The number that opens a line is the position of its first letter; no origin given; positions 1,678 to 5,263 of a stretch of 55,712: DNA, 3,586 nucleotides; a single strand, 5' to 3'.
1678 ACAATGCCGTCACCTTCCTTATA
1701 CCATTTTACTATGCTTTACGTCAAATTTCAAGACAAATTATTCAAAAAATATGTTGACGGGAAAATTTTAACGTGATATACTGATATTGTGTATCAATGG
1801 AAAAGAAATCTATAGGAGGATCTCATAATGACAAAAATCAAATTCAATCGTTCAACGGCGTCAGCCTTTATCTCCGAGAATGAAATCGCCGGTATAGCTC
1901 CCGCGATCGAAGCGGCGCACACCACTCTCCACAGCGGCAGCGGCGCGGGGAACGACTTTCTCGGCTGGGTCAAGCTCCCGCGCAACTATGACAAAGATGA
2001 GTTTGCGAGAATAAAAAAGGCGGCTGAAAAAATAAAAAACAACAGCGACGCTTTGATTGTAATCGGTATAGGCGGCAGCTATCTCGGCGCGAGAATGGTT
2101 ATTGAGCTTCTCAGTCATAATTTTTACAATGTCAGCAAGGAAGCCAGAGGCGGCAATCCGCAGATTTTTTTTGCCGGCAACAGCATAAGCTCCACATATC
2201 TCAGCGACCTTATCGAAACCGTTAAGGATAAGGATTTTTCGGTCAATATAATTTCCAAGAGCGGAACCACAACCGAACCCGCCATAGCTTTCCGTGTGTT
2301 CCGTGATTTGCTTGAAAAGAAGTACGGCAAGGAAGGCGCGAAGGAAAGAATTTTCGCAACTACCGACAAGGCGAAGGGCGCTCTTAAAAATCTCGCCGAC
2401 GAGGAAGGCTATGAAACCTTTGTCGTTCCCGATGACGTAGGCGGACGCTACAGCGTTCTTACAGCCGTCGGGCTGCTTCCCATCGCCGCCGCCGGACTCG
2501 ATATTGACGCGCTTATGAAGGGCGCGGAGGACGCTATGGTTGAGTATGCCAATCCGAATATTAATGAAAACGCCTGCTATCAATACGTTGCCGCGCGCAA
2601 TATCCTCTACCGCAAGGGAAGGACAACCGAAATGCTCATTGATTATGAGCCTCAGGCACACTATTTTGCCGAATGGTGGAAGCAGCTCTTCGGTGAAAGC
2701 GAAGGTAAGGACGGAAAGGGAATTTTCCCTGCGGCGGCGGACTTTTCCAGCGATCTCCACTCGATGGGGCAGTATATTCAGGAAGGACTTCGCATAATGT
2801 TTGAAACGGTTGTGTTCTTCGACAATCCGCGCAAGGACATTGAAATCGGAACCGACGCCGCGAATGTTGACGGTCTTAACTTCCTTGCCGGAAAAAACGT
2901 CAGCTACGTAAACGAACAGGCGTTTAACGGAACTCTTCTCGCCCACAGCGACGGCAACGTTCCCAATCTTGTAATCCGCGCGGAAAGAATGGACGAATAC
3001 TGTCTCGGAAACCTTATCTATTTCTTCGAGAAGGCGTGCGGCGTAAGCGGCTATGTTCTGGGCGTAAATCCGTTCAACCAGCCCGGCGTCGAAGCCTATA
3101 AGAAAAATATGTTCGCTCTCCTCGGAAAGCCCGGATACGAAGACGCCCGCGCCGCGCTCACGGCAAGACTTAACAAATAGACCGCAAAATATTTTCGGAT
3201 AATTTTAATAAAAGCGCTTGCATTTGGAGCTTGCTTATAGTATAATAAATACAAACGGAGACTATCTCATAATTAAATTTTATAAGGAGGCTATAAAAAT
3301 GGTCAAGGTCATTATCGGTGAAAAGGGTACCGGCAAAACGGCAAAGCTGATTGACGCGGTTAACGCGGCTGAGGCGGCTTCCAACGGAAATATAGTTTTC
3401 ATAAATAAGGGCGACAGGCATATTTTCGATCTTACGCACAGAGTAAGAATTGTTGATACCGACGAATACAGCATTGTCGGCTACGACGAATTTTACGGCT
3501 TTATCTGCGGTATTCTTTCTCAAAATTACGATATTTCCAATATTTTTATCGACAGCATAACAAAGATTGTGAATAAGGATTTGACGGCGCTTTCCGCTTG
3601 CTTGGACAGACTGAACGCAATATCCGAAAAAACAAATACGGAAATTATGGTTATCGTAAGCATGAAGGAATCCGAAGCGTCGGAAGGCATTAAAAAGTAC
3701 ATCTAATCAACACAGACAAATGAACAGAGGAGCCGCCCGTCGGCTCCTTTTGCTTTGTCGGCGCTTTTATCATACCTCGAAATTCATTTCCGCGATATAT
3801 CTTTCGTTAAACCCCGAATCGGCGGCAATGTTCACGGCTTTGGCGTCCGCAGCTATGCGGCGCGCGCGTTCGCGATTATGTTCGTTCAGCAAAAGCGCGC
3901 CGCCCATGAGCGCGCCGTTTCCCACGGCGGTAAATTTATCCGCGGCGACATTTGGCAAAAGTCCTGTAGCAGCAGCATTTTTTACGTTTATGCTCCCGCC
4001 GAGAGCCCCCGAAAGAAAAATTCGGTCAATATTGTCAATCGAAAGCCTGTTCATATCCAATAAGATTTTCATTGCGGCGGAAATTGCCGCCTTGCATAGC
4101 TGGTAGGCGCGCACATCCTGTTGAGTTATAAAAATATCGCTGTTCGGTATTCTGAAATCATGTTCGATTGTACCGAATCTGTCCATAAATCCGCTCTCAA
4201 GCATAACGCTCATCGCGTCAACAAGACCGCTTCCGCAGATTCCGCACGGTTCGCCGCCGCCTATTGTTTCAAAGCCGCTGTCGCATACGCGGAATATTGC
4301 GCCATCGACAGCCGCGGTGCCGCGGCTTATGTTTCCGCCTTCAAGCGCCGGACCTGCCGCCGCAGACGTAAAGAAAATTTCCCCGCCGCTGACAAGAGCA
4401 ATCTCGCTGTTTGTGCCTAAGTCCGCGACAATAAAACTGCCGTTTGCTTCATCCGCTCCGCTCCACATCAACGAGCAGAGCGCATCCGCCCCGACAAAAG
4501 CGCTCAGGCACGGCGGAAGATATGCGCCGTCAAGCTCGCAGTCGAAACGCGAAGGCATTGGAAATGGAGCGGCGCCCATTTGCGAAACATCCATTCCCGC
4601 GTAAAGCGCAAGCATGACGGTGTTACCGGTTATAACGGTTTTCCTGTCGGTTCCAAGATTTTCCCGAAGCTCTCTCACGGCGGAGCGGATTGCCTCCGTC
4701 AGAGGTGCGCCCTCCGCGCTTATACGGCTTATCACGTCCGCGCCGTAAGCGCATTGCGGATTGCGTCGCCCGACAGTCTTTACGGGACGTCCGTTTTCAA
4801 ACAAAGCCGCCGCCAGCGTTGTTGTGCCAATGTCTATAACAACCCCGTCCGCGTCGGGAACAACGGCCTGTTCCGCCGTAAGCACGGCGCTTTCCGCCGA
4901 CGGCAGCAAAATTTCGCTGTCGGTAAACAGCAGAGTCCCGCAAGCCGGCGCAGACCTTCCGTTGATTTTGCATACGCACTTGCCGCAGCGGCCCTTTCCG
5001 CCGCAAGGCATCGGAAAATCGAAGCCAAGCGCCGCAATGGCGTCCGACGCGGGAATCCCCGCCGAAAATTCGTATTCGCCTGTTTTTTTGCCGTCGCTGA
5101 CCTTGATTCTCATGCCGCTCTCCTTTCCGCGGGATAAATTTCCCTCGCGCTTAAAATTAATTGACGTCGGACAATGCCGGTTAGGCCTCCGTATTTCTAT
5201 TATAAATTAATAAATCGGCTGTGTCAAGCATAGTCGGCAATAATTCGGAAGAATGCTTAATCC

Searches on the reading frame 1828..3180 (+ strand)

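Call 59: search_protein_families(library=pfam, proteins=[window:1828-3180:+], max_evalue=0.00001)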
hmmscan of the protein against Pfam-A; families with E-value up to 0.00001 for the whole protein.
window:1828-3180:+ (450 aa): 1 family
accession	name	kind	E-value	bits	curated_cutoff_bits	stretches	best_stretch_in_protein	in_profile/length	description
PF00342.24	PGI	-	4.9e-24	85.2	22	1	75-295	98-309/486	Phosphoglucose isomerase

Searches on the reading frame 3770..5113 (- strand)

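Call 59: search_protein_families(library=pfam, proteins=[window:3770-5113:-], max_evalue=0.00001)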
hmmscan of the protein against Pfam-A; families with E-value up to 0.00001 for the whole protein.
window:3770-5113:- (447 aa): 2 families
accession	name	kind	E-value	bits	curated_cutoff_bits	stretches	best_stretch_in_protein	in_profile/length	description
PF14574.11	RACo_C_ter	-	2.2e-53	181.4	27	1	228-445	4-249/261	C-terminal domain of RACo the ASKHA domain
PF17651.6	Raco_middle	-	1.3e-19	70.9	26.8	1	90-219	2-159/163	RACo middle region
